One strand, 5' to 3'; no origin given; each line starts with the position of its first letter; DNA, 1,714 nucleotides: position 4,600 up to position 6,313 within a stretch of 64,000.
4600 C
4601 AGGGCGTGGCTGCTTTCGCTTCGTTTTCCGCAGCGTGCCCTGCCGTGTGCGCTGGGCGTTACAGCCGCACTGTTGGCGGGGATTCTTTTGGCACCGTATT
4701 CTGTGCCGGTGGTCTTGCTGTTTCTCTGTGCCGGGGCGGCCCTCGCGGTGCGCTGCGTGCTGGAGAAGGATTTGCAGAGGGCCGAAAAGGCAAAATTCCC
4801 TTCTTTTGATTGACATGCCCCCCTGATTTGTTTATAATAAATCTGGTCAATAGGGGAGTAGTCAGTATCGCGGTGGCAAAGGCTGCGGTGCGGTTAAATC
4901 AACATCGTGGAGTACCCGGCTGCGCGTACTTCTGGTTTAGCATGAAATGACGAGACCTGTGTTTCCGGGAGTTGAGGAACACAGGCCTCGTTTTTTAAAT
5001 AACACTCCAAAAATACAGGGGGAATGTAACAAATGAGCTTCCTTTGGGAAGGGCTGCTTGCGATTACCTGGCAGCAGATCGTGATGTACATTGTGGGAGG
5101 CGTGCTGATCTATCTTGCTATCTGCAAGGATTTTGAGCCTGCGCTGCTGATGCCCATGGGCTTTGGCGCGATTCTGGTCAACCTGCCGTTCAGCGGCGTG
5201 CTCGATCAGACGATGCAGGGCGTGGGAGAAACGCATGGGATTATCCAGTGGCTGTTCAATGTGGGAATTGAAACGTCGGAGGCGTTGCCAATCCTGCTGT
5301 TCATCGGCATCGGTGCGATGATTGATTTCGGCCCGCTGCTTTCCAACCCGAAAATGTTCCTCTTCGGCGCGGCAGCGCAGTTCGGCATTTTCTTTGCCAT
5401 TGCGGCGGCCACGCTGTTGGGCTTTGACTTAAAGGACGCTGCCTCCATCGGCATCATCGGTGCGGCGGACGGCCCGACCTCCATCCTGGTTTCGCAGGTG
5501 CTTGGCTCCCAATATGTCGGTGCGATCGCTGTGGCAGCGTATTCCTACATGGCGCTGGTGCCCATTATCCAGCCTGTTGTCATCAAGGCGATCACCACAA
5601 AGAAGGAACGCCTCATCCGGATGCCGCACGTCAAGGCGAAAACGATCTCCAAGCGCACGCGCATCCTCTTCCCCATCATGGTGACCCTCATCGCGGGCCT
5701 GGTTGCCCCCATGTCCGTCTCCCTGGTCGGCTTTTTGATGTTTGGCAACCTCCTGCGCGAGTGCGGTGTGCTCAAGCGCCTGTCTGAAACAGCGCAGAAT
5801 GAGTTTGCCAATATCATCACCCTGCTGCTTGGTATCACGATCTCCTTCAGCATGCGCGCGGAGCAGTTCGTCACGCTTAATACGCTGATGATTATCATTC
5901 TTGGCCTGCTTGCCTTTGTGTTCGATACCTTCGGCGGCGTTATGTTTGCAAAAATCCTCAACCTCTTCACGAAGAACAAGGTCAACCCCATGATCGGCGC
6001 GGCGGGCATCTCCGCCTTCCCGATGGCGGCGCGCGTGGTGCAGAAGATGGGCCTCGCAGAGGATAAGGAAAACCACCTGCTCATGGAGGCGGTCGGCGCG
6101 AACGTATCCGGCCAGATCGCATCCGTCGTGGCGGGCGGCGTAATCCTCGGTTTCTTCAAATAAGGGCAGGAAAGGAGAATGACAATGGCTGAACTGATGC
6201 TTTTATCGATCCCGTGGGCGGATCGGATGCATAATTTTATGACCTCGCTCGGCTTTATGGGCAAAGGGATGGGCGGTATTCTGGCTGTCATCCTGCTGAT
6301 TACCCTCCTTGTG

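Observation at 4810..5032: Consensus promoter plus a 190-nt terminator-containing leader in front of an orphan oadB: candidate riboswitch or attenuator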

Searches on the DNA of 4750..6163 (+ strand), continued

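Call 38: search_rna_families(source=L049, start=4280, end=4480, threshold=evalue, max_evalue=1, show_alignments=3)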
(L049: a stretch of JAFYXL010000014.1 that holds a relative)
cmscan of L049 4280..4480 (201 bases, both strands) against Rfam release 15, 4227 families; matches with E-value up to 1: 3.
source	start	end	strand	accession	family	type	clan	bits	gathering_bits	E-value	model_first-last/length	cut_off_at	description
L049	4334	4434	+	RF02617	SSRC10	Gene; sRNA;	-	28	56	0.0011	1-113/113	no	Streptococcus sRNA 10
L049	4327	4438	+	RF00080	Manganese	Cis-reg; riboswitch;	-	25.2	45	1.8e-05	14-177/177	no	Manganese Mn2+ riboswitch aptamer (yybP-ykoY)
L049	4393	4437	+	RF03701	mir-4041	Gene; miRNA;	-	20.7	74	0.13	1-54/54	no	mir-4041 microRNA precursor family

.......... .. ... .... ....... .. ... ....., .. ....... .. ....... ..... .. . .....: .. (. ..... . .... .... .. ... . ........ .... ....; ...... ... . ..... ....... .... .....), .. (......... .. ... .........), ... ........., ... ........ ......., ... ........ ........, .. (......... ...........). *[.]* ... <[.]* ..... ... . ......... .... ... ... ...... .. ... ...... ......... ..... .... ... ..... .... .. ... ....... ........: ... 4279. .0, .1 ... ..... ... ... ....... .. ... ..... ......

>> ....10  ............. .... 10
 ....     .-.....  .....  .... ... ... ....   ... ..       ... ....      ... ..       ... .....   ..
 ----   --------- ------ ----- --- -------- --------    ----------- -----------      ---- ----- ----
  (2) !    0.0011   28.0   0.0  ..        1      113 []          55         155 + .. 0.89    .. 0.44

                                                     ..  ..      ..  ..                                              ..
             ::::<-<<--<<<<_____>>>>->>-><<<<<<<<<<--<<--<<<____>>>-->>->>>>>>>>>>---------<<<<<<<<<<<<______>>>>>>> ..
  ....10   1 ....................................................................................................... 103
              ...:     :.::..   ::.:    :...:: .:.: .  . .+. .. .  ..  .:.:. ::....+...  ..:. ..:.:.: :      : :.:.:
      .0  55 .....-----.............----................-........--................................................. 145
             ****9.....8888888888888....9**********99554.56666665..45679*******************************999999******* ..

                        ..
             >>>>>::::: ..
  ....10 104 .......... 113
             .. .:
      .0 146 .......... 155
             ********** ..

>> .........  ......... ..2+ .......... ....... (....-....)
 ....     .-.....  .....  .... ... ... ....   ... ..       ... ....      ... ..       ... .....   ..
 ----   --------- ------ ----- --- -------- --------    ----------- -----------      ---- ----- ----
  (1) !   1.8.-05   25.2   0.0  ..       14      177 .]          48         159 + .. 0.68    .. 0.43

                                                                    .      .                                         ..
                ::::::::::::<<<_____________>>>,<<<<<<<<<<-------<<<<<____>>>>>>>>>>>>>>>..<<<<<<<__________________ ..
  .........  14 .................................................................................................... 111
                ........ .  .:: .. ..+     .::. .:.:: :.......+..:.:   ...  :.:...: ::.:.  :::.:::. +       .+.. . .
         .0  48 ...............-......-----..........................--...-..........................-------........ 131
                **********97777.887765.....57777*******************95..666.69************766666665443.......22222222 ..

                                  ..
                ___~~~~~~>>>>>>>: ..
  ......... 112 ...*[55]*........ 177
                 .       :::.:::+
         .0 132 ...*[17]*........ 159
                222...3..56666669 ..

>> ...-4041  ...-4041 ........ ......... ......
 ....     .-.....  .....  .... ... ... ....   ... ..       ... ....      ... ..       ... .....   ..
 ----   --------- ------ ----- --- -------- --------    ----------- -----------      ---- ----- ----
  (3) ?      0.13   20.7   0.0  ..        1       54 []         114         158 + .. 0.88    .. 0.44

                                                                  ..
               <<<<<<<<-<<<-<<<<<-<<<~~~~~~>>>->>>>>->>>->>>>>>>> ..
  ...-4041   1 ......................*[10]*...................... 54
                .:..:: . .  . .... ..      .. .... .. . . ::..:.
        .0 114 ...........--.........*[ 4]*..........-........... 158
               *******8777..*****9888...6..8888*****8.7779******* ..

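Call 50: search_rna_families(sources=[L082, L085, L086, L087, L088, L090, L094, L096, L098, L100, L102, L103, L105, L107, L109, L112, L115, L152, L193, L198], threshold=gathering)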
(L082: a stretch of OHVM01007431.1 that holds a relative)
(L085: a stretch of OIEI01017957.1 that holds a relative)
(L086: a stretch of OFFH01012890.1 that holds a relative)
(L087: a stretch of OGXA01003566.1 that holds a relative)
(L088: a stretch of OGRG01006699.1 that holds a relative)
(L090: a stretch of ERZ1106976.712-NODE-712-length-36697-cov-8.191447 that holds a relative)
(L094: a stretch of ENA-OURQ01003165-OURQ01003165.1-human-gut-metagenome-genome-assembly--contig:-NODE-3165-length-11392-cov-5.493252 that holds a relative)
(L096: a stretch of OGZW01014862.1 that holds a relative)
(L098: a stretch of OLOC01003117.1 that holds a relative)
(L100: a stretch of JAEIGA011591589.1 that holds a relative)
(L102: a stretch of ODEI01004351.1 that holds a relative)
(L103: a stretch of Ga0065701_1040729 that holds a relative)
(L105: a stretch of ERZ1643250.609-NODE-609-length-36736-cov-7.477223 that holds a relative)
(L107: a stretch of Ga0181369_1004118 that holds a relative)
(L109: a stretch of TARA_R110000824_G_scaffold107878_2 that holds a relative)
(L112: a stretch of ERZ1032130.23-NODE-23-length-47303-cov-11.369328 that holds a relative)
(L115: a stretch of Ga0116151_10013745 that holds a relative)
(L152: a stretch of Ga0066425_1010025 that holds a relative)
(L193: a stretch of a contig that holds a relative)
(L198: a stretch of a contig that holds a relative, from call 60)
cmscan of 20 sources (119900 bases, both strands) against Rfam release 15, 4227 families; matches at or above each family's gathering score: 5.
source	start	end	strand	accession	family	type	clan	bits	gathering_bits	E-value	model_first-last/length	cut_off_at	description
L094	6624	6858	+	RF00230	T-box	Cis-reg; leader;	-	99.1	93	2.4e-20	1-219/219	no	T-box leader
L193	5285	5421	-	RF00050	FMN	Cis-reg; riboswitch;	-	84.5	66.2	1.7e-17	1-138/138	no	FMN riboswitch aptamer (RFN element)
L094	9892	9964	+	RF00005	tRNA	Gene; tRNA;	CL00001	74.2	29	4.2e-14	1-71/71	no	tRNA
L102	1382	1454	-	RF00005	tRNA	Gene; tRNA;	CL00001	73.7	29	5.5e-14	1-71/71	no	tRNA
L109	1409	1596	-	RF00080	Manganese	Cis-reg; riboswitch;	-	49.8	45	5.6e-10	1-177/177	no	Manganese Mn2+ riboswitch aptamer (yybP-ykoY)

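Call 60: search_with_rna_model(model_id=R1, sources=[L081, L082, L085, L086, L087, L088, L090, L091, L092, L093, L094, L095, L096, L098, L100, L101, L102, L103, L104, L105, L107, L108, L109, L110, L111, L112, L113, L114, L115, L116, L117, L118, L121, L122, L123, L124, L125, L126, L127, L128, L129, L130, L131, L132, L133, L134, L135, L136, L137, L138, L139, L140, L141, L142, L143, L144, L145, L146, L147, L150, L151, L152, L153, L154, L155, L156, L158, L159, L161, L162, L165, L166, L167, L168, L169, L170, L171, L172, L173, L174, L176, L177, L178, L179, L180, L182, L183, L184, L186, L187, L188, L190, L191, L192, L193, L194, L195, L196, L197, L198], max_evalue=0.01, make_alignment=true)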
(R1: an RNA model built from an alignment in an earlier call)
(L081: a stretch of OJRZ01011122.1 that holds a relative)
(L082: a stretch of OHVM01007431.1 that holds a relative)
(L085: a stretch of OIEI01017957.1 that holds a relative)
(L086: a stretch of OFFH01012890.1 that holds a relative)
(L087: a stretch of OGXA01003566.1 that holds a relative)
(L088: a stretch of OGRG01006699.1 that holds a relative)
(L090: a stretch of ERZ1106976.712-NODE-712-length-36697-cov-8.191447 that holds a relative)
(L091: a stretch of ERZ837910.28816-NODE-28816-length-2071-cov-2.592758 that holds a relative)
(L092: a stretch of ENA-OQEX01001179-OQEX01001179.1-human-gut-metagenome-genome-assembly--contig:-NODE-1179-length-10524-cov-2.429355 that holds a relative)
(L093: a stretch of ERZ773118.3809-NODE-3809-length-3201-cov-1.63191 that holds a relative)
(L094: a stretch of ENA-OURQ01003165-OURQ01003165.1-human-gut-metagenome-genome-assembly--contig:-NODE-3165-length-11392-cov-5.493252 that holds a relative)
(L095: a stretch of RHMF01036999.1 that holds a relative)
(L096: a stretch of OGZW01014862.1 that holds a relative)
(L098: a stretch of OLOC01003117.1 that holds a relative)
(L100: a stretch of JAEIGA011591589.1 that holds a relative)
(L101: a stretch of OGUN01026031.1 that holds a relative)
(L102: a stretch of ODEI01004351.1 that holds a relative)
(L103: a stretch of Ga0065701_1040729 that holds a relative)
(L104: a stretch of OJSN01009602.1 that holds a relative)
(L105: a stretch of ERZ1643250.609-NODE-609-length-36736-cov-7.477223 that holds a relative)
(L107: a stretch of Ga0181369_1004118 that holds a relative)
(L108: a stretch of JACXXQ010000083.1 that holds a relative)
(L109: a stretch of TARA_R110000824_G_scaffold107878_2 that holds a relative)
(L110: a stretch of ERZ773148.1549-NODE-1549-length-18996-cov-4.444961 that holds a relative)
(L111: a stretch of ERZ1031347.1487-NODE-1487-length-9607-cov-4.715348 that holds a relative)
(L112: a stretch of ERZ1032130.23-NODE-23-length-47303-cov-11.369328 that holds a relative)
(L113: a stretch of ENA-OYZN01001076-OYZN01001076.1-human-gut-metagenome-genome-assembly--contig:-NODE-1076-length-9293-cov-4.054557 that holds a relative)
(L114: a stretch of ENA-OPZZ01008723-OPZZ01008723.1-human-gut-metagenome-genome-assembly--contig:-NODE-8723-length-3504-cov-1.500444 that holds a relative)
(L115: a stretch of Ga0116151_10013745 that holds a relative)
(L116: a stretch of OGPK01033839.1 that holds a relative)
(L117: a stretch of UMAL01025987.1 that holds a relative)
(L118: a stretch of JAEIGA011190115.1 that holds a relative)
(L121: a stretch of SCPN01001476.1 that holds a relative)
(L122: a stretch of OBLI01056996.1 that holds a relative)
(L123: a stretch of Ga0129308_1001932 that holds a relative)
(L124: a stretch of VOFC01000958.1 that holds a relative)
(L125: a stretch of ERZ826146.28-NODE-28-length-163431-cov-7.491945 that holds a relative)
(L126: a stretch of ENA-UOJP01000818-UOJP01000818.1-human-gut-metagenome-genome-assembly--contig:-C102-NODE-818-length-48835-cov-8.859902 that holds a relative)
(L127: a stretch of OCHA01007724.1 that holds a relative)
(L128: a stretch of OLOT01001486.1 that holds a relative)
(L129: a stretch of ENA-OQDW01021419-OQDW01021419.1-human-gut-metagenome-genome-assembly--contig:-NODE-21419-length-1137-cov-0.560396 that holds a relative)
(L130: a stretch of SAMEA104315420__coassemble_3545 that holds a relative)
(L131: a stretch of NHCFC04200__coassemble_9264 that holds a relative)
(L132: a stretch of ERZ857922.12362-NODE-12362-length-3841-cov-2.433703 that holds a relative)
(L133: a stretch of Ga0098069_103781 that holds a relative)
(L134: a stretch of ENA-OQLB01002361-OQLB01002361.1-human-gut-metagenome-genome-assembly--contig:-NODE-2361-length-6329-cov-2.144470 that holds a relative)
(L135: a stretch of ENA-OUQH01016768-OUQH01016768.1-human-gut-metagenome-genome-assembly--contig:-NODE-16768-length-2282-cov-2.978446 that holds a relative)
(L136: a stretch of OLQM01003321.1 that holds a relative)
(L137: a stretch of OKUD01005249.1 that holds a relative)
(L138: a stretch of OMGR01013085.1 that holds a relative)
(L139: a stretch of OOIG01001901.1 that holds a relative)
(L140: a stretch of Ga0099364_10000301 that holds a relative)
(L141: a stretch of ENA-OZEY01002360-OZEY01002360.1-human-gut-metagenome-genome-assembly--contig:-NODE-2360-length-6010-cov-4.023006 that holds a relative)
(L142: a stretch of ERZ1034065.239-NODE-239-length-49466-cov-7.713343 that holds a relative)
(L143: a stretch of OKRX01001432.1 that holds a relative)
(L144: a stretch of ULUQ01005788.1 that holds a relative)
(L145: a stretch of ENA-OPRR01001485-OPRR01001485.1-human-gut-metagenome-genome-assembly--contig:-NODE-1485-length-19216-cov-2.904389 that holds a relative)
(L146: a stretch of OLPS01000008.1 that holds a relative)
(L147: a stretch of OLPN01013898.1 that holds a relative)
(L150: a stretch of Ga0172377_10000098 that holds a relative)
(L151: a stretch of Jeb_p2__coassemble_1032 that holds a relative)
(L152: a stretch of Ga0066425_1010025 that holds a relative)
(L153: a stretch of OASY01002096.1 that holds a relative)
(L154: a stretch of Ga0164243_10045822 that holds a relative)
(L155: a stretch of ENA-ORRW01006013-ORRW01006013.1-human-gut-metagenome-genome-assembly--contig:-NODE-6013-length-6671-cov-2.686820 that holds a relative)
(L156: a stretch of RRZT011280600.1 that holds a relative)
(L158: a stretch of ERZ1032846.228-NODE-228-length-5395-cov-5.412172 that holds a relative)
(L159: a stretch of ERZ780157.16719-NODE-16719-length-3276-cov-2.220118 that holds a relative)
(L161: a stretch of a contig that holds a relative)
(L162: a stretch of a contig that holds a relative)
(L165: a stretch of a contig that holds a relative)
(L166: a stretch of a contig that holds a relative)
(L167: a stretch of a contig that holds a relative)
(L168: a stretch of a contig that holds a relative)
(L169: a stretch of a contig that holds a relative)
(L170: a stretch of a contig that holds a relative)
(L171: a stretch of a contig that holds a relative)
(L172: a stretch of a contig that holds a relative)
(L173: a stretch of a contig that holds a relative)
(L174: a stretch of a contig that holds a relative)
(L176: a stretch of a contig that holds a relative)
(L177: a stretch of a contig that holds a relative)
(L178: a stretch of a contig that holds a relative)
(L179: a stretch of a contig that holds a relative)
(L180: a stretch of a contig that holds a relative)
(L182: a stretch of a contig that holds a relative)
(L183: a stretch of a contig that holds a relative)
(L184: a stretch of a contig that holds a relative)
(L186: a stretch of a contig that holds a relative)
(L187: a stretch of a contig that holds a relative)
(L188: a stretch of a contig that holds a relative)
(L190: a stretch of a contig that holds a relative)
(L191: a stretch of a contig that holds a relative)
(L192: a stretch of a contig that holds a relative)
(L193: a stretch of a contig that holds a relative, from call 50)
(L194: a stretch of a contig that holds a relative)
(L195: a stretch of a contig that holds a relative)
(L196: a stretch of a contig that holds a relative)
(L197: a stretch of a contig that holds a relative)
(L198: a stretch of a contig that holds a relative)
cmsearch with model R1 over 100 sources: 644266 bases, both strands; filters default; matches with E-value up to 0.01: 100.
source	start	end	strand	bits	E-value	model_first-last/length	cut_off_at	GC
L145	9223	9304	-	88.8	3e-20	1-84/84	no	0.46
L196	2303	2386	-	83.6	7.5e-19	1-84/84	no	0.51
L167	1855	1939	-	75.8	8.7e-17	1-84/84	no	0.55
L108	1087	1176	+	75.4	1.1e-16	1-84/84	no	0.58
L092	4452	4557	+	73.7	3.1e-16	1-84/84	no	0.57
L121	196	286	+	72.3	7.4e-16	1-84/84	no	0.56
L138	102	192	+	72.3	7.4e-16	1-84/84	no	0.56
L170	5301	5391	-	72.3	7.4e-16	1-84/84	no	0.56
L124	3100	3190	+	72.1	8.4e-16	1-84/84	no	0.6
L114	520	612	+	70.9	1.7e-15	1-84/84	no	0.52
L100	242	321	+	69.8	3.5e-15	1-84/84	no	0.6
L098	6351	6441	-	69.5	4.2e-15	1-84/84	no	0.59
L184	266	356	+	69.5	4.2e-15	1-84/84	no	0.59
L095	606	688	-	68.8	6.5e-15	1-84/84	no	0.51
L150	3044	3129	-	68.6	7.1e-15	1-84/84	no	0.52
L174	13025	13116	+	68.3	8.6e-15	1-84/84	no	0.61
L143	3831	3925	-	66.9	2e-14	1-84/84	no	0.51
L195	3378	3472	+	66.2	3.1e-14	1-84/84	no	0.53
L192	513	619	+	65.6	4.6e-14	1-84/84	no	0.41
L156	6389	6488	-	65.3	5.5e-14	1-84/84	no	0.39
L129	872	961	-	65.2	6e-14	1-84/84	no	0.57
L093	189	272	+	65.1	6.1e-14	1-84/84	no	0.43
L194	2794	2883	-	65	6.6e-14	1-84/84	no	0.58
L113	5691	5767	-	63.4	1.8e-13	1-84/84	no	0.56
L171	233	312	+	63.4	1.8e-13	1-84/84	no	0.44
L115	5410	5492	-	63.2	2e-13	1-84/84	no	0.4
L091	1201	1307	+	62.1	4e-13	1-84/84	no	0.41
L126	3042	3137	+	61.9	4.4e-13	1-84/84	no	0.53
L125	7864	7970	-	61.7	4.9e-13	1-84/84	no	0.4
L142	7805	7911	-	61.7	4.9e-13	1-84/84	no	0.4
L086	113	194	+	61.7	5e-13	1-84/84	no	0.63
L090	2471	2559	-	60.2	1.3e-12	1-84/84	no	0.45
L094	3746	3834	+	60.2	1.3e-12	1-84/84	no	0.45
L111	3171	3259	+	60.2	1.3e-12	1-84/84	no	0.45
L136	7853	7941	-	60.2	1.3e-12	1-84/84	no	0.45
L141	4588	4676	+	60.2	1.3e-12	1-84/84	no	0.45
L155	6221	6309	+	60.2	1.3e-12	1-84/84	no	0.45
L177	9071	9159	+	60.2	1.3e-12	1-84/84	no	0.45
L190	4233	4321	-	60.2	1.3e-12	1-84/84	no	0.45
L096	1422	1516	-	60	1.4e-12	1-84/84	no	0.58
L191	1639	1723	-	59.9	1.5e-12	1-84/84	no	0.59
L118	334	413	+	59.8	1.6e-12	1-84/84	no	0.49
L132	3497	3581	-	59.5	2e-12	1-84/84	no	0.59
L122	391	467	+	59.1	2.4e-12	1-84/84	no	0.53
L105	5205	5282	-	58.6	3.3e-12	1-84/84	no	0.46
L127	785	862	+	58.6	3.3e-12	1-84/84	no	0.46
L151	5857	5935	-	57.2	7.9e-12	1-84/84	no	0.47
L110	5276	5360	-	57.2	8e-12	1-84/84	no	0.61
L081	1580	1674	-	57.1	8.5e-12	1-84/84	no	0.67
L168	1104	1188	+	56.8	1e-11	1-84/84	no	0.62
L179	5541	5625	+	56.8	1e-11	1-84/84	no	0.62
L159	2719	2796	+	56.5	1.2e-11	1-84/84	no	0.59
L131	1961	2038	+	56.5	1.2e-11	1-84/84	no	0.53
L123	3580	3659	+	56.4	1.3e-11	1-84/84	no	0.49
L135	769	845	-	56.1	1.6e-11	1-84/84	no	0.48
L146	3224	3300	-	56.1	1.6e-11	1-84/84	no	0.48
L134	561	653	+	54.3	4.6e-11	1-84/84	no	0.56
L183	418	506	-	54.3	4.7e-11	1-84/84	no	0.52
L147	842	935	-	53.9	5.9e-11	1-84/84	no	0.56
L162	6738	6823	+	53.3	8.7e-11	1-84/84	no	0.48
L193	9720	9800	+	52.4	1.5e-10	1-84/84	no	0.46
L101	339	431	+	52.3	1.6e-10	1-84/84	no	0.56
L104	960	1061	-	52.3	1.6e-10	1-84/84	no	0.54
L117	9725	9826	+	52.3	1.6e-10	1-84/84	no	0.54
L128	6107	6208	-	52.3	1.6e-10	1-84/84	no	0.54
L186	261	362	+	52.3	1.6e-10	1-84/84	no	0.54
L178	2969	3050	-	52.1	1.8e-10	1-84/84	no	0.57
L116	800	892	-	52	1.9e-10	1-84/84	no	0.57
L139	14050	14126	+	51.6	2.4e-10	1-84/84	no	0.48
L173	7347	7422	+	51.5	2.6e-10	1-84/84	no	0.47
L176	785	868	+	50.5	5e-10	1-84/84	no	0.49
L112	2527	2603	+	49.9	7e-10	1-84/84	no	0.48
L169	4226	4302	-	49.9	7e-10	1-84/84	no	0.48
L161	241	333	+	48.5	1.6e-09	1-84/84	no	0.57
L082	1439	1531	-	45.8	8.5e-09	1-84/84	no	0.56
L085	764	856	+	45.8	8.5e-09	1-84/84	no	0.56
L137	1466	1558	+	45.8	8.5e-09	1-84/84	no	0.56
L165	1671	1763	+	45.8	8.5e-09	1-84/84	no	0.56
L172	1461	1553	-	45.8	8.5e-09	1-84/84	no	0.56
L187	968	1060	-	45.8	8.5e-09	1-84/84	no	0.56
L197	5570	5662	-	45.8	8.5e-09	1-84/84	no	0.56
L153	3656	3739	-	45.6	9.6e-09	1-84/84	no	0.43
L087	4559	4651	+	45.4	1.1e-08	1-84/84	no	0.57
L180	171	263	+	45.4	1.1e-08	1-84/84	no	0.57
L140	6607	6698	+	45.1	1.3e-08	1-84/84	no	0.55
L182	10290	10368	-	44.5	1.9e-08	1-84/84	no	0.59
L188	3427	3505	+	44.5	1.9e-08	1-84/84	no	0.59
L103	7320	7403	-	43.8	2.9e-08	1-84/84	no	0.5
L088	824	916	-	43.5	3.5e-08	1-84/84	no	0.55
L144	3466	3558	+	43.5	3.5e-08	1-84/84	no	0.55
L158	5213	5305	-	43.5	3.5e-08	1-84/84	no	0.55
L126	3295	3388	+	42.6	6e-08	1-84/84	no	0.47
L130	588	665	-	38.6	7.1e-07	1-84/84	no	0.58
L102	3068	3147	+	37.3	1.5e-06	1-84/84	no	0.56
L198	5433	5523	+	31.9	4.2e-05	1-84/84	no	0.62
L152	65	153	+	26.5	0.0012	1-84/84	no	0.46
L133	2284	2393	-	24.8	0.0033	1-84/84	no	0.6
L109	1475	1584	-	23.5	0.0077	1-84/84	no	0.65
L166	6737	6839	-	23.4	0.0078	1-84/84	no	0.57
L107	3008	3101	-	23.4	0.0082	1-84/84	no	0.59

Alignment A3: 100 matches aligned to the model, 174 columns, each read 5' to 3' on its own strand. Consensus structure (alignment columns), stored with it:
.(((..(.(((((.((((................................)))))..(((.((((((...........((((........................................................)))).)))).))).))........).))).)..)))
